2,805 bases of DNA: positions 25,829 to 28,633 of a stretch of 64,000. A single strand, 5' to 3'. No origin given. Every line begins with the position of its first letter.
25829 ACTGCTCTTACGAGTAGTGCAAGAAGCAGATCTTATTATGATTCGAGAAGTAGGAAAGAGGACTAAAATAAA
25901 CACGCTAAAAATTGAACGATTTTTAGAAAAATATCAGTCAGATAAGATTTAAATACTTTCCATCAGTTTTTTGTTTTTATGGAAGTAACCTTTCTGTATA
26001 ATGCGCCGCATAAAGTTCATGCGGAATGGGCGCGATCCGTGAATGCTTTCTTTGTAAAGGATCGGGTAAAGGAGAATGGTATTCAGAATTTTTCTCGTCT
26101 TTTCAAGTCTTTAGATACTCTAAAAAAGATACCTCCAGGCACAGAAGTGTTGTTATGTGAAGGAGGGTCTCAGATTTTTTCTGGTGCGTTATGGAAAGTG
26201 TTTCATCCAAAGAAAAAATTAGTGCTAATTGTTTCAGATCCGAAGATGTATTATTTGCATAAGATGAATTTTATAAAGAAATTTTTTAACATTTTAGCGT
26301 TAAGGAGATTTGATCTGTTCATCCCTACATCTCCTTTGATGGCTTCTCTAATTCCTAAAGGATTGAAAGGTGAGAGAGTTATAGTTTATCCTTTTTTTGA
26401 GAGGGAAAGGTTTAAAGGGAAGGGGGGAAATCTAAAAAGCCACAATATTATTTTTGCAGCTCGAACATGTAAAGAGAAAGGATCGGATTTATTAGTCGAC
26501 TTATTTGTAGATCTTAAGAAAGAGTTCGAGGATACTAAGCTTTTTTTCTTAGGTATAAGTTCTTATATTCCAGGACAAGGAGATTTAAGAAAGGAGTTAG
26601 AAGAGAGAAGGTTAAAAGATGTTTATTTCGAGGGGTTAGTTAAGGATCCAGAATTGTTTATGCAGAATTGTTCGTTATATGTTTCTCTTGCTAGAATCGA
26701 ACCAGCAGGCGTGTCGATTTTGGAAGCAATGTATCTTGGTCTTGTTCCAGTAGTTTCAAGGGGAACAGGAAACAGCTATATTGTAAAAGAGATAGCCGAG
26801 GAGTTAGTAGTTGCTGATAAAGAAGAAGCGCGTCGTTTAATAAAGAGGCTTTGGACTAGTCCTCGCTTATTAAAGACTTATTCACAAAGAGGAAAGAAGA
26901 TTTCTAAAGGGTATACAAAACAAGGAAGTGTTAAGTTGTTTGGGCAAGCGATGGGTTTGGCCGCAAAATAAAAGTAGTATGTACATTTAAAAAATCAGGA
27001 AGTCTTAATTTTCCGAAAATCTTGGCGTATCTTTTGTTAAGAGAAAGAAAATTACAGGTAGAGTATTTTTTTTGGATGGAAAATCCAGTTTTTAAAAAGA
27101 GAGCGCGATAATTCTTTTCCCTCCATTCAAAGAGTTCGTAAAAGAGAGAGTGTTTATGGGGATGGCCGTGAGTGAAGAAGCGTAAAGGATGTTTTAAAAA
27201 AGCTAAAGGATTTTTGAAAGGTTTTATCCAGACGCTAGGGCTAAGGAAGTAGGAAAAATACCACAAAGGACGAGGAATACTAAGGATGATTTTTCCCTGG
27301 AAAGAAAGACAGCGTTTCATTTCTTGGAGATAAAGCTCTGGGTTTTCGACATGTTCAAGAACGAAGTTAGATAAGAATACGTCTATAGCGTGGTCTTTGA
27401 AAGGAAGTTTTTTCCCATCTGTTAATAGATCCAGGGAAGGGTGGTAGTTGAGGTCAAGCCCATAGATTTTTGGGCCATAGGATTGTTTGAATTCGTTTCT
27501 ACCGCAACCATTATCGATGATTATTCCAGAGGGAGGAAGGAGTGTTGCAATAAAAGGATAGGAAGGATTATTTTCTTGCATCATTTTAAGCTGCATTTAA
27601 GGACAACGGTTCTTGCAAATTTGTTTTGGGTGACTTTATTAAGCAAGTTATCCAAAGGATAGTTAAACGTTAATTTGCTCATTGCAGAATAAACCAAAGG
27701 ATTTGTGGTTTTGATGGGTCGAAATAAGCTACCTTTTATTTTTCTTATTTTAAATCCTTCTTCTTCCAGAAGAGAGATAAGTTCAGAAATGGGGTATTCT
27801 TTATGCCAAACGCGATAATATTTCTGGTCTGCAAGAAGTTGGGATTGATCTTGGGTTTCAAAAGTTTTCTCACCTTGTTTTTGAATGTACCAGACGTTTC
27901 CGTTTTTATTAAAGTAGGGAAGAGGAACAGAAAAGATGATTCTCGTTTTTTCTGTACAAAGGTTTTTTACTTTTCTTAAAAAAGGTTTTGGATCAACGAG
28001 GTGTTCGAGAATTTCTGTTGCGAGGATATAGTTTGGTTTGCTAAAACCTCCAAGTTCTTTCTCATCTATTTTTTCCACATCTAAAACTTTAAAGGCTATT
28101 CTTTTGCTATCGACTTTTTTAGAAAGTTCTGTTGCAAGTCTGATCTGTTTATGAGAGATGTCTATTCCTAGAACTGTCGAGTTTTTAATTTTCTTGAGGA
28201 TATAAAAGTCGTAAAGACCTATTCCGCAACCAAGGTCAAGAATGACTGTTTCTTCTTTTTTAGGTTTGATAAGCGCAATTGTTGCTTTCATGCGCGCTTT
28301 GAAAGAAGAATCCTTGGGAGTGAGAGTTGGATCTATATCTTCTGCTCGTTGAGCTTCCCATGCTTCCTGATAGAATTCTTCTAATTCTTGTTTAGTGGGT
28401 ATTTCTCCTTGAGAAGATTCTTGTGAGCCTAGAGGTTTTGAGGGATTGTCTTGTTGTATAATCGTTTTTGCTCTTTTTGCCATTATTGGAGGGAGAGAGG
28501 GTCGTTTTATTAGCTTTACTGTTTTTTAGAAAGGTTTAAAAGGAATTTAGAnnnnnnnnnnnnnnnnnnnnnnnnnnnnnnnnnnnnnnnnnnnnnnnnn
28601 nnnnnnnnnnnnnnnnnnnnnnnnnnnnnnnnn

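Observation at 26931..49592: Five class-I SAM methyltransferases (plus two B12-rSAM candidates) in the glyco island predict a heavily methylated glycan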

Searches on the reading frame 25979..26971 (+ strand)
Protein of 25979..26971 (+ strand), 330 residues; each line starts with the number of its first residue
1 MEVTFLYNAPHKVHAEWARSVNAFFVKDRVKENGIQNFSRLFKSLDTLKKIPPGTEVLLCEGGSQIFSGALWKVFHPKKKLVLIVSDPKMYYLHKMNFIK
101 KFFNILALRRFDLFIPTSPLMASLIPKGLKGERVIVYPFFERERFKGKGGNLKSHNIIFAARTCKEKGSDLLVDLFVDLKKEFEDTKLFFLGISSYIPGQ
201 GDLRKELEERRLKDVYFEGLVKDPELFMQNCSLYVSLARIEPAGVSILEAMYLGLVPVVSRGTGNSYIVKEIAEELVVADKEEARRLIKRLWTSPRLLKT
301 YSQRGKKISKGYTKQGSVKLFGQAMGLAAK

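Call 9: search_protein_families(library=pfam, proteins=[window:25979-26971:+], max_evalue=0.001)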
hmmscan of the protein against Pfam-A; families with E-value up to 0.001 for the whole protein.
window:25979-26971:+ (330 aa): 2 families
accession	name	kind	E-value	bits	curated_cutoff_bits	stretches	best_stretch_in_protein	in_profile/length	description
PF00534.26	Glycos_transf_1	-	4.5e-20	72.3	26.4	1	146-307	7-171/172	Glycosyl transferases group 1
PF13692.12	Glyco_trans_1_4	-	1.1e-13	52.1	27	1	155-291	2-139/142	Glycosyl transferases group 1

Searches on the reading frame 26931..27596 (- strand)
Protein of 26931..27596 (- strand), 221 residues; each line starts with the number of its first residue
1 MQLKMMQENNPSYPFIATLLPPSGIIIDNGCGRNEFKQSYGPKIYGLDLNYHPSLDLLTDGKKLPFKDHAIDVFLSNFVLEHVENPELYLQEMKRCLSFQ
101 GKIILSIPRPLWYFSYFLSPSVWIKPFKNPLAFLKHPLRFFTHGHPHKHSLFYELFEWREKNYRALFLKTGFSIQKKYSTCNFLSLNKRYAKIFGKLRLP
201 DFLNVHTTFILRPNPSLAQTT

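Call 4: search_protein_families(library=pfam, proteins=[window:26931-27596:-], max_evalue=0.01)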
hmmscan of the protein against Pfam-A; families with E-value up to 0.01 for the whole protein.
window:26931-27596:- (221 aa): 5 families
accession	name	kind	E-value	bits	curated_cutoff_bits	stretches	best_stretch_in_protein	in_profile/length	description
PF08241.18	Methyltransf_11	-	2.9e-10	41.1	21.2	1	57-105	47-95/95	Methyltransferase domain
PF13489.12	Methyltransf_23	-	3.2e-09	37.2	27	1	12-149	12-145/164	Methyltransferase domain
PF13847.12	Methyltransf_31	-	1e-05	25.7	27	1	62-109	64-113/145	Methyltransferase domain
PF13649.12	Methyltransf_25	-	0.001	20.2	27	1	59-101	53-97/97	Methyltransferase domain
PF08242.18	Methyltransf_12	-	0.0091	17.1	30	0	66-102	64-97/98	Methyltransferase domain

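Call 13: search_protein_families(library=ncbifam, proteins=[window:26931-27596:-], max_evalue=0.01)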
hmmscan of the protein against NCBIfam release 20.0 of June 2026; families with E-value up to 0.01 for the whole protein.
window:26931-27596:- (221 aa): 9 families
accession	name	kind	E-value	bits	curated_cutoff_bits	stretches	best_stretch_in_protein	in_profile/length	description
NF045667.1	MTase_DVU1556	equivalog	1.3e-06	28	155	1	20-106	20-120/213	DVU_1556 family methyltransferase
NF001241.0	PRK00216.1-2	equivalog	0.001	18.7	327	1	59-105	101-147/231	demethylmenaquinone methyltransferase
NF008823.0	PRK11873.1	subfamily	0.0012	18.4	263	1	62-106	138-182/272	arsenite methyltransferase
TIGR02072.1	BioC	equivalog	0.0013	18.6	184.95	1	58-107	85-134/244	malonyl-ACP O-methyltransferase BioC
NF047649.1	MTase_UXPK_star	exception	0.002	17.2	460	1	59-105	135-181/283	methyltransferase/UXPK-star double selenoprotein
NF041537.1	ArsM_AhpD_UU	exception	0.0023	16.8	510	1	60-105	135-180/345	arsenite methyltransferase/AhpD domain selenoprotein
NF041536.1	ArsM_DUF2284_UU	exception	0.0042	15.5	575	1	59-105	134-180/459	arsenite methyltransferase/DUF2284 domain selenoprotein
TIGR01934.1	MenG_MenH_UbiE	subfamily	0.0072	15.7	158.35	0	60-104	96-140/223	ubiquinone/menaquinone biosynthesis methyltransferase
NF001240.0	PRK00216.1-1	equivalog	0.0076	15.3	378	0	58-110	121-174/251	bifunctional demethylmenaquinone methyltransferase/2-methoxy-6-polyprenyl-1,4-benzoquinol methylase UbiE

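Call 14: search_solved_structures(query=window:26931-27596:-, max_evalue=0.1)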
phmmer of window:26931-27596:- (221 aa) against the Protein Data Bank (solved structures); distinct sequences matched with E-value up to 0.1: 4.
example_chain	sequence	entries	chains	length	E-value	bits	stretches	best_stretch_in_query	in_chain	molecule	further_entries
3mgg_A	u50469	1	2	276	0.0086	18.8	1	63-103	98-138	Methyltransferase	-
6uak_A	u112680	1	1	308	0.012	18.3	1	56-107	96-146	SAM dependent methyltransferase LahSB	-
3i9f_A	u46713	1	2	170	0.022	17.5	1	22-105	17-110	Putative type 11 methyltransferase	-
8k76_A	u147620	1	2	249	0.075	15.7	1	61-155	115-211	S-adenosylmethionine-dependent methyltransferase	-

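Call 35: search_protein_representatives(protein=window:26931-27596:-)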
Query: 221 residues. Proteins with E-value up to 0.001 (for the whole library): 3297; up to 1e-10: 29; up to 1e-30: 6. The best 150 are listed.
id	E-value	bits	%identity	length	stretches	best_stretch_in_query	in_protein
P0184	3.7e-66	239.3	53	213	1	6-212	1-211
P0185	3.5e-56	206.7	68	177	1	5-139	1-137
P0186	5.8e-55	202.6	56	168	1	59-212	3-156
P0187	1.2e-46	175.4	44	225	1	10-211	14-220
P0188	4.2e-32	127.9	38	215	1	23-212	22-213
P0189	3.7e-31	124.8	37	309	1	13-212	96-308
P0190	1.1e-28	116.6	36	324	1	17-194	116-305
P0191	6.3e-28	114.2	39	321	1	16-212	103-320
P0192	1.2e-23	100.2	37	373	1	24-212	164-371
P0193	1.9e-23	99.5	39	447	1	24-211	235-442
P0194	6.9e-23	97.7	38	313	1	26-212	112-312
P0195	1.1e-22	97.1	33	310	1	23-211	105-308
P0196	7.2e-22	94.4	37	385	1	21-211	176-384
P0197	4.9e-21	91.6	39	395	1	24-212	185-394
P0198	6.9e-21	91.2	37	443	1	24-212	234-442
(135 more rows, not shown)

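Call 65: search_protein_families(library=pfam, proteins=[P0193, P0189], max_evalue=1)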
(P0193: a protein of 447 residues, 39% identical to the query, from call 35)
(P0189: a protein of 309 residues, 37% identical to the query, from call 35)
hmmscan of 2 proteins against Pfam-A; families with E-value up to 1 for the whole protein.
P0193 (447 aa): 17 families
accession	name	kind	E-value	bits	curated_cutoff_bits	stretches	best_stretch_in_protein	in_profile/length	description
PF08241.18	Methyltransf_11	-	1e-13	52.2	21.2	1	238-323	1-94/95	Methyltransferase domain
PF13489.12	Methyltransf_23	-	1.3e-12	48.2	27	1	222-338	11-124/164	Methyltransferase domain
PF12838.12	Fer4_7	-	1e-10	42.4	27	2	114-165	2-52/52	4Fe-4S dicluster domain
PF25160.1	LdpA_Fe-S-bd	-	3.3e-09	36.8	27.6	2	33-79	4-45/49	LdpA Fe-S cluster-binding domain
PF00037.32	Fer4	-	6.9e-09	35.6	21.1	3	56-78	2-24/24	4Fe-4S binding domain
PF14697.11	Fer4_21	-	1.2e-08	35.4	35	3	55-106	1-56/59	4Fe-4S dicluster domain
PF13484.11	Fer4_16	-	2.6e-08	35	30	2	150-180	1-30/66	4Fe-4S double cluster binding domain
PF13649.12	Methyltransf_25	-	7.6e-07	30.2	27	1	238-320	2-97/97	Methyltransferase domain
PF13847.12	Methyltransf_31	-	2.3e-05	24.5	27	1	237-328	7-113/145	Methyltransferase domain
PF08242.18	Methyltransf_12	-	7.2e-05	23.9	30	1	238-322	1-98/98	Methyltransferase domain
PF13187.11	Fer4_9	-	0.00033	21.1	27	3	119-166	5-52/52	4Fe-4S dicluster domain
PF01209.24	Ubie_methyltran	-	0.0015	18.4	20.1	1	276-332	102-158/233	ubiE/COQ5 methyltransferase family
PF13237.11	Fer4_10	-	0.0032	17.8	25.5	2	149-170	7-22/53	4Fe-4S dicluster domain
PF12797.12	Fer4_2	-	0.0046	17.3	24.5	2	143-162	2-21/22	4Fe-4S binding domain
PF12837.12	Fer4_6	-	0.0071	16.7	25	3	149-162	7-20/24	4Fe-4S binding domain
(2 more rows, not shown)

P0189 (309 aa): 15 families
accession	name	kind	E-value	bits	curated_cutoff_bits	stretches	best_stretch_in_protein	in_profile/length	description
PF08241.18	Methyltransf_11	-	6.2e-09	36.8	21.2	1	146-193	48-95/95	Methyltransferase domain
PF13847.12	Methyltransf_31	-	3e-06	27.4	27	1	148-210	62-114/145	Methyltransferase domain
PF01209.24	Ubie_methyltran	-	8.2e-05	22.5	20.1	1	146-229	104-184/233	ubiE/COQ5 methyltransferase family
PF13489.12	Methyltransf_23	-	8.7e-05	22.7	27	1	150-271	73-163/164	Methyltransferase domain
PF03966.22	Trm112p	-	0.00013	22.2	22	1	12-43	5-38/40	Trm112p-like protein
PF13649.12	Methyltransf_25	-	0.00066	20.8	27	1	147-189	53-97/97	Methyltransferase domain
PF05148.21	Methyltransf_8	-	0.012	15.9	27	1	104-193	70-156/219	Hypothetical methyltransferase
PF08242.18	Methyltransf_12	-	0.016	16.3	30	1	154-191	64-98/98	Methyltransferase domain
PF15941.10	FidL_like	-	0.044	14.7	27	1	117-200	6-85/87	FidL-like putative membrane protein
PF18279.7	zf-WRNIP1_ubi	-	0.066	14.3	26.4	0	31-43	3-15/21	Werner helicase-interacting protein 1 ubiquitin-binding domain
PF13585.12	CHU_C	-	0.081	13.5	27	1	235-307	8-70/86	CHU_C Type IX secretion signal domain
PF07021.18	MetW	-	0.091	12.8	21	1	153-235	70-147/193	Methionine biosynthesis protein MetW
PF23475.1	zf-Tbcl_FmdE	-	0.11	12.4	23.2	1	33-43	10-20/35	FmdE treble clef zinc finger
PF20922.3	Anamorsin_N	-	0.2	11.8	27.1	1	155-194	48-88/163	Anamorsin, N-terminal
PF15801.11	zf-C6H2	-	0.52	10.9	30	0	29-40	12-22/47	zf-MYND-like zinc finger, mRNA-binding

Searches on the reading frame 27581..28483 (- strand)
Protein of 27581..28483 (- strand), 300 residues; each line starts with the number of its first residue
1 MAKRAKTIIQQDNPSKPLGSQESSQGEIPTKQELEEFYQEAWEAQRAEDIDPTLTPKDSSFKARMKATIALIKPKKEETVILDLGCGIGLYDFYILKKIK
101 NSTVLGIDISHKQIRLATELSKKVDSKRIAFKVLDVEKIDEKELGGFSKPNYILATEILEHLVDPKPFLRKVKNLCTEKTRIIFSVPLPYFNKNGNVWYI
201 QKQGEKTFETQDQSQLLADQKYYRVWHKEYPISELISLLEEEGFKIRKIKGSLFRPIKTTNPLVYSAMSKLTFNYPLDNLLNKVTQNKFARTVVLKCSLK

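Call 4: search_protein_families(library=pfam, proteins=[window:27581-28483:-], max_evalue=0.01)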
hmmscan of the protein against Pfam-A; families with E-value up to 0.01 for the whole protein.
window:27581-28483:- (300 aa): 11 families
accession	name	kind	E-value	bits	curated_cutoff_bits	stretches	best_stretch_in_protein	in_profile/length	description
PF13847.12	Methyltransf_31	-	1.4e-16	61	27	1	76-188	2-113/145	Methyltransferase domain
PF13489.12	Methyltransf_23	-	1e-13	51.8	27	1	65-247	9-162/164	Methyltransferase domain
PF08242.18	Methyltransf_12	-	6e-13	49.8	30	1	82-178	1-94/98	Methyltransferase domain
PF13649.12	Methyltransf_25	-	3.3e-09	37.8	27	1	81-175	1-92/97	Methyltransferase domain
PF08241.18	Methyltransf_11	-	5.1e-08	33.9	21.2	1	82-182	1-93/95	Methyltransferase domain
PF13679.12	Methyltransf_32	-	7.9e-05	23.1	27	1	71-143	19-96/143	Methyltransferase domain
PF05175.20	MTS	-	0.00013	22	23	1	75-136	29-90/170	Methyltransferase small domain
PF05219.18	DREV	-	0.00057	19.5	26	1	70-204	87-200/265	DREV methyltransferase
PF08003.17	Methyltransf_9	-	0.001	18.6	23.8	1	77-183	115-216/315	Protein of unknown function (DUF1698)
PF02353.26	CMAS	-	0.002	17.9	27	1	79-162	64-140/273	Mycolic acid cyclopropane synthetase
PF01728.25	FtsJ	-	0.0034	17.8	24.1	1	76-128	20-72/181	FtsJ-like methyltransferase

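Call 13: search_protein_families(library=ncbifam, proteins=[window:27581-28483:-], max_evalue=0.01)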
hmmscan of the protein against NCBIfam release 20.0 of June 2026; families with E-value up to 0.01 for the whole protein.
window:27581-28483:- (300 aa): 35 families (the best 25 are shown)
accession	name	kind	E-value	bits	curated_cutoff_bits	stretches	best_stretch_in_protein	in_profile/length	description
TIGR01983.1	UbiG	equivalog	3.8e-16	59.1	102.95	1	74-261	46-217/228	bifunctional 2-polyprenyl-6-hydroxyphenol methylase/3-demethylubiquinol 3-O-methyltransferase UbiG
TIGR02072.1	BioC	equivalog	4.6e-08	33.2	184.95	1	72-189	27-137/244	malonyl-ACP O-methyltransferase BioC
TIGR04345.1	ovoA_Cterm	equivalog_domain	4.7e-08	32.8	170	1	69-123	34-85/242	putative 4-mercaptohistidine N1-methyltransferase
NF043040.1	corrin_prot_MT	hypoth_equivalog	3e-06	26.8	180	1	75-142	39-105/216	corrinoid protein-associated methyltransferase CpaM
NF011529.0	PRK14968.1-3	equivalog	3.1e-06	26.7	162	1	75-135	32-90/198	putative methyltransferase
NF001080.0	PRK00121.2-2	equivalog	3.7e-06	26.3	132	1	75-141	44-110/224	tRNA (guanosine(46)-N7)-methyltransferase TrmB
NF001244.0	PRK00216.1-5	equivalog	6e-06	25.7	216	1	68-139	40-112/236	bifunctional demethylmenaquinone methyltransferase/2-methoxy-6-polyprenyl-1,4-benzoquinol methylase UbiE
NF011650.0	PRK15068.1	equivalog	7.1e-06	25.1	209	1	77-183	122-224/324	tRNA 5-methoxyuridine(34)/uridine 5-oxyacetic acid(34) synthase CmoB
TIGR00452.1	TIGR00452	equivalog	7.1e-06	25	275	1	77-180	117-215/316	tRNA 5-methoxyuridine(34)/uridine 5-oxyacetic acid(34) synthase CmoB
NF053839.1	CPFASynBruc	equivalog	8.2e-06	25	600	1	75-142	172-239/410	cyclopropane fatty acid synthase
TIGR02021.1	BchM-ChlM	equivalog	1.2e-05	24.8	158.9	1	76-142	53-118/218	magnesium protoporphyrin IX methyltransferase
TIGR04543.1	ketoArg_3Met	equivalog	2.1e-05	23.8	425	1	75-136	147-209/336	2-ketoarginine methyltransferase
TIGR03534.1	RF_mod_PrmC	equivalog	2.8e-05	23.7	199.1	1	71-136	83-147/253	peptide chain release factor N(5)-glutamine methyltransferase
NF002910.0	PRK03522.2-3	equivalog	3.5e-05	23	558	1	79-141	236-298/383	23S rRNA (uracil(747)-C(5))-methyltransferase RlmC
TIGR01934.1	MenG_MenH_UbiE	subfamily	3.9e-05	23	158.35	1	68-139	31-100/223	ubiquinone/menaquinone biosynthesis methyltransferase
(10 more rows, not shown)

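Call 15: search_solved_structures(query=window:27581-28483:-, max_evalue=0.01)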
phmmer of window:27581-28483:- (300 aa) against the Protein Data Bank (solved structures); distinct sequences matched with E-value up to 0.01: 30.
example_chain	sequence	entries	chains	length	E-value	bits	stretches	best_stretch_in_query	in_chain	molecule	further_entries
3g5l_A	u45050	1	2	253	8e-07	32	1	74-210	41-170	Putative S-adenosylmethionine dependent methyltransferase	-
1ve3_A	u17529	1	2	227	2e-05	27.4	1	52-141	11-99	hypothetical protein PH0226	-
5wp5_A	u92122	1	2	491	4.5e-05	26.3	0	78-136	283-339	Phosphomethylethanolamine N-methyltransferase 2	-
9rfr_A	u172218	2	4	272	7.2e-05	25.6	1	80-226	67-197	Ubiquinone biosynthesis O-methyltransferase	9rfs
5wp4_A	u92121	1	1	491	8.6e-05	25.3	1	79-136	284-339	Phosphoethanolamine N-methyltransferase 1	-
5kn4_A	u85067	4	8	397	0.00012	24.9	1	76-175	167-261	Pavine N-methyltransferase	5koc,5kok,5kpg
3mgg_A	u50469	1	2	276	0.00024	23.8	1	80-210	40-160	Methyltransferase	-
5je3_A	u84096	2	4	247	0.00025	23.8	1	80-151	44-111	Methyl transferase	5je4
5jdz_A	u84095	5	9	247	0.00026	23.8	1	80-151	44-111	Methyl transferase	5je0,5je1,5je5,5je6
5jdy_A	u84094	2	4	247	0.00026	23.8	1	80-151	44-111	Methyl transferase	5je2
9wj7_B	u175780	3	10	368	0.00036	23.3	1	76-177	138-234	N-methyltransferase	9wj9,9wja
4kdc_A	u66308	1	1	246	0.00053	22.7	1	81-260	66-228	3-demethylubiquinone-9 3-methyltransferase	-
5doo_A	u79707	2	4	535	0.00066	22.4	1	71-147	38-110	protein lysine methyltransferase 2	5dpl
6p3m_A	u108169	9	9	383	0.001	21.8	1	76-181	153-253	tetrahydroprotoberberine N-methyltransferase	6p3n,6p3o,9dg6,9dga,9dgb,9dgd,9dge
9we4_B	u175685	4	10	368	0.0014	21.4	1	76-171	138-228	N-methyltransferase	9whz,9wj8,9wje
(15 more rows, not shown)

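Call 30: find_homologous_proteins(query=window:27581-28483:-, max_evalue=0.00001)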
Query window:27581-28483:- (300 aa): 5 proteins with E <= 0.00001 among 1291 candidates.
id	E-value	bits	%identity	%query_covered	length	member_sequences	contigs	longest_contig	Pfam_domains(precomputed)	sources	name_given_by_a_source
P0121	4.2e-194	661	100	100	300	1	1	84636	PF13847.13,PF13489.13,PF13649.13,PF08241.19,PF08242.19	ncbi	-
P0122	4.9e-90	320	54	91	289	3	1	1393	PF13847.13,PF13489.13,PF13649.13,PF08241.19,PF08242.19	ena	-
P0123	4.0e-67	245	56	64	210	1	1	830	PF13847.13,PF13489.13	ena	-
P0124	4.6e-9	54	32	59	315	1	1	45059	PF07021.19,PF13847.13,PF13489.13,PF08003.18,PF06325.20,PF13649.13,PF01728.26,PF08241.19,PF08242.19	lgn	-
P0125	1.6e-6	46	32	59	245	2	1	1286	PF13489.13,PF08003.18,PF02353.27,PF08241.19,PF05401.17,PF13847.13,PF06325.20,PF03848.21,PF05175.21,PF03602.22,PF13649.13,PF03291.23,PF01209.25,PF08242.19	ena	-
